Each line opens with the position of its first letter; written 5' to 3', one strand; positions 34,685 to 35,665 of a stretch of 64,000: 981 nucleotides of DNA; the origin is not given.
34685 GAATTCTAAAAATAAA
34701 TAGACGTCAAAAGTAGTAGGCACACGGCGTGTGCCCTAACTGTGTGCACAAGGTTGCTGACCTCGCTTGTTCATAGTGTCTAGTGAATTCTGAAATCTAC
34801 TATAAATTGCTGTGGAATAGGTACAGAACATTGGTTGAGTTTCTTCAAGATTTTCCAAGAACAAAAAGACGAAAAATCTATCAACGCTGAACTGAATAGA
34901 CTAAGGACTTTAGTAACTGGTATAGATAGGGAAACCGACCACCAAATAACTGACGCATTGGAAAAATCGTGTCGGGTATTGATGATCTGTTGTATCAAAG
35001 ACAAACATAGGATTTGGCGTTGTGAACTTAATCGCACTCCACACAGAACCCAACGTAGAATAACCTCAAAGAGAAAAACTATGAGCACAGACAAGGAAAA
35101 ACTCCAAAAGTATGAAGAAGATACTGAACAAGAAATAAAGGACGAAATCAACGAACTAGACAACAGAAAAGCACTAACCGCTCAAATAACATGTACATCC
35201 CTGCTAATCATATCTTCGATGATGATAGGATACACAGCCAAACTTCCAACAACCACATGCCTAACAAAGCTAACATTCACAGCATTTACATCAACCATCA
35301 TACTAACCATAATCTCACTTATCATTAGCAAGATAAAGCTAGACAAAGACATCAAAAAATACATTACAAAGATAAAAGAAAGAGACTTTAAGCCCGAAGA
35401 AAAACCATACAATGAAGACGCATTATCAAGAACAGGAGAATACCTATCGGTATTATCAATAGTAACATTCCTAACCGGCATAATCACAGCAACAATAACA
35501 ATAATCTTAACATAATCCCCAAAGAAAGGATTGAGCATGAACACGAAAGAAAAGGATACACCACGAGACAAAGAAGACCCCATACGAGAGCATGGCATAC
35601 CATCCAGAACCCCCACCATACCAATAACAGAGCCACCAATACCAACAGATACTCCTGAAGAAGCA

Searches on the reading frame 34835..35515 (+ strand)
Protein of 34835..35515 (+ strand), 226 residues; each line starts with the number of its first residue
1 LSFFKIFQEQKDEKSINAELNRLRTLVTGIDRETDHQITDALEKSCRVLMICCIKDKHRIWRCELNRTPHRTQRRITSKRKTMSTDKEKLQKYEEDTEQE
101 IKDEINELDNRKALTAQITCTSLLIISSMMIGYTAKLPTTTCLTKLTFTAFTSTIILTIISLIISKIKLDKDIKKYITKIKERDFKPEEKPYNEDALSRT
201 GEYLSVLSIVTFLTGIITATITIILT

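Call 23: search_protein_families(library=pfam, proteins=[window:34835-35515:+], max_evalue=0.001)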
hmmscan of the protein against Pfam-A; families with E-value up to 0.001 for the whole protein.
window:34835-35515:+ (226 aa): 0 families

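Call 54: search_protein_families(library=pfam, proteins=[window:34835-35515:+], max_evalue=0.01)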
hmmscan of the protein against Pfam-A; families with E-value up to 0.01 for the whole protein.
window:34835-35515:+ (226 aa): 4 families
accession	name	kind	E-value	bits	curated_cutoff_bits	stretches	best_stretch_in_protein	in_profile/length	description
PF20990.2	DUF2207_C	-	0.0023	18.1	33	0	79-165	94-185/247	Predicted membrane protein (DUF2207) C-terminal domain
PF07160.18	SKA1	-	0.0024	18.1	29.6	1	10-132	32-149/243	Spindle and kinetochore-associated protein 1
PF12650.12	DUF3784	-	0.0052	17.4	28.1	1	154-220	4-70/94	Domain of unknown function (DUF3784)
PF11026.13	DUF2721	-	0.008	16.5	28.3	1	87-165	36-116/129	Protein of unknown function (DUF2721)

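Call 74: search_protein_families(library=ncbifam, proteins=[window:34835-35515:+], max_evalue=0.01)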
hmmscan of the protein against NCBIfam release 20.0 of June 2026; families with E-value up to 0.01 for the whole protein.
window:34835-35515:+ (226 aa): 0 families
